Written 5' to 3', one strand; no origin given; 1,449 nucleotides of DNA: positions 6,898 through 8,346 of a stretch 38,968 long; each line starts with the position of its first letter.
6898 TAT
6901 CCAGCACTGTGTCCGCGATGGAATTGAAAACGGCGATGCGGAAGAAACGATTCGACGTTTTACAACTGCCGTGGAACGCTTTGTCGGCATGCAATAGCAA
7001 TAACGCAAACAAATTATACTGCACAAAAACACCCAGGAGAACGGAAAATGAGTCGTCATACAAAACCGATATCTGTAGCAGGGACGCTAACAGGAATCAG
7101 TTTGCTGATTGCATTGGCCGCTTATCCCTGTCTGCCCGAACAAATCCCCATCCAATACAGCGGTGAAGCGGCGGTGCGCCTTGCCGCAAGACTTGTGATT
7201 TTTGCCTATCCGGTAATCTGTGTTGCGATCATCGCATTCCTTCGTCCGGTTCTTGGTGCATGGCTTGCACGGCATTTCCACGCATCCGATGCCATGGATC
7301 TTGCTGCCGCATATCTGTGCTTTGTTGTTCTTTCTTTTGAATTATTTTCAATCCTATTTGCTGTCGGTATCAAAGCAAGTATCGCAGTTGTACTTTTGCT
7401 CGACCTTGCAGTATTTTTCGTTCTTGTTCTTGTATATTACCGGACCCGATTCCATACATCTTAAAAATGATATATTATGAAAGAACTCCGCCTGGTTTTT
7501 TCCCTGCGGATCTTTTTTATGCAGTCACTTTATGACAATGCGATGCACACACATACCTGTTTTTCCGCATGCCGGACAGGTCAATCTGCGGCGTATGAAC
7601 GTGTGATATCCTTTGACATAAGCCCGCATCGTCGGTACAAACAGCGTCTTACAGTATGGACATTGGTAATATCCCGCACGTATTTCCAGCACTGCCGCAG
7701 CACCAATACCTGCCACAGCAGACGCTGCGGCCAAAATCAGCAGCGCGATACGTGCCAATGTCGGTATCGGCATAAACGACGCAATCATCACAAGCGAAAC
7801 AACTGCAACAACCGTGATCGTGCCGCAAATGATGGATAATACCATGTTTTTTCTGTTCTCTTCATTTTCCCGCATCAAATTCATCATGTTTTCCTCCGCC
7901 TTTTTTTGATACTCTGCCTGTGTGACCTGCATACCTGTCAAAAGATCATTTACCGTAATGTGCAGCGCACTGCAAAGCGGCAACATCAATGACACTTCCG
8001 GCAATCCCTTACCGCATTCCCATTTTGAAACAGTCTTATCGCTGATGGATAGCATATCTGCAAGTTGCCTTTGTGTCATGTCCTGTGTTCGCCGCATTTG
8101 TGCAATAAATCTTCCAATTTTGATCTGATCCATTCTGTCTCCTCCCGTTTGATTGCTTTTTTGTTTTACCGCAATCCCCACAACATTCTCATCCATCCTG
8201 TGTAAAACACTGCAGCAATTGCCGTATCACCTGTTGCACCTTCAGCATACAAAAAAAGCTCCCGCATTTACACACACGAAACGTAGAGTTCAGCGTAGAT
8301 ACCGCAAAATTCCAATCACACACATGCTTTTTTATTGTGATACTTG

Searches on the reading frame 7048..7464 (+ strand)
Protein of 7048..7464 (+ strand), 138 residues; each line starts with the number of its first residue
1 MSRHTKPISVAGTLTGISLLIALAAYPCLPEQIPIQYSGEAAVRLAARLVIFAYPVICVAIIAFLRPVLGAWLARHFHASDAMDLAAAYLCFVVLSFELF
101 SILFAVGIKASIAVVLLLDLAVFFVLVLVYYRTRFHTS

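Call 45: search_protein_families(library=pfam, proteins=[window:7048-7464:+], max_evalue=0.01)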
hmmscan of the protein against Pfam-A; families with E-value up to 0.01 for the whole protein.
window:7048-7464:+ (138 aa): 1 family
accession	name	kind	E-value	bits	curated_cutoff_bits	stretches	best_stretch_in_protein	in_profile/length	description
PF07853.16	DUF1648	-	7.4e-07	29.2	28.7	1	14-58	2-48/49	Domain of unknown function (DUF1648)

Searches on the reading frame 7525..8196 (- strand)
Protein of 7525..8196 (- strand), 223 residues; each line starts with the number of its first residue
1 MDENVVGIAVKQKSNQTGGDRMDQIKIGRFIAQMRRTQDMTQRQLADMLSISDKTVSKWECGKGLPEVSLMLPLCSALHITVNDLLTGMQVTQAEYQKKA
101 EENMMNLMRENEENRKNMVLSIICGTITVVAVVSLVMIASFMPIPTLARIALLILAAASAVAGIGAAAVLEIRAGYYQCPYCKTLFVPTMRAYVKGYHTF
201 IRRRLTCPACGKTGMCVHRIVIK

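Call 45: search_protein_families(library=pfam, proteins=[window:7525-8196:-], max_evalue=0.01)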
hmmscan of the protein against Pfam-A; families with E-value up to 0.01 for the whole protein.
window:7525-8196:- (223 aa): 9 families
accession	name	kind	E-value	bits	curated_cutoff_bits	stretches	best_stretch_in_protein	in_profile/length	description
PF01381.28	HTH_3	-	1.2e-08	35.3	23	1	31-84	1-54/55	Helix-turn-helix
PF13560.12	HTH_31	-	2.5e-07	31.3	27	1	27-82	2-58/64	Helix-turn-helix domain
PF12844.13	HTH_19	-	2.2e-05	24.7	30.2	1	28-88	1-61/64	Helix-turn-helix domain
PF13443.12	HTH_26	-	0.00054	20.6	22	1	33-87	4-59/63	Cro/C1-type HTH DNA-binding domain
PF15731.11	MqsA_antitoxin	-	0.0018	18.8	30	0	28-72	71-115/131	Antitoxin component of bacterial toxin-antitoxin system, MqsA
PF05605.18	zf-Di19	-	0.003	18.2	27.5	1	177-212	3-39/54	Drought induced 19 protein (Di19), zinc-binding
PF07022.19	Phage_CI_repr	-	0.0053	17.5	22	1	40-88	13-60/65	Bacteriophage CI repressor helix-turn-helix domain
PF04545.22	Sigma70_r4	-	0.0053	16.7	24.1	1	33-58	14-39/50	Sigma-70, region 4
PF13384.12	HTH_23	-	0.0091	16.2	24.6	0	35-59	14-37/50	Homeodomain-like domain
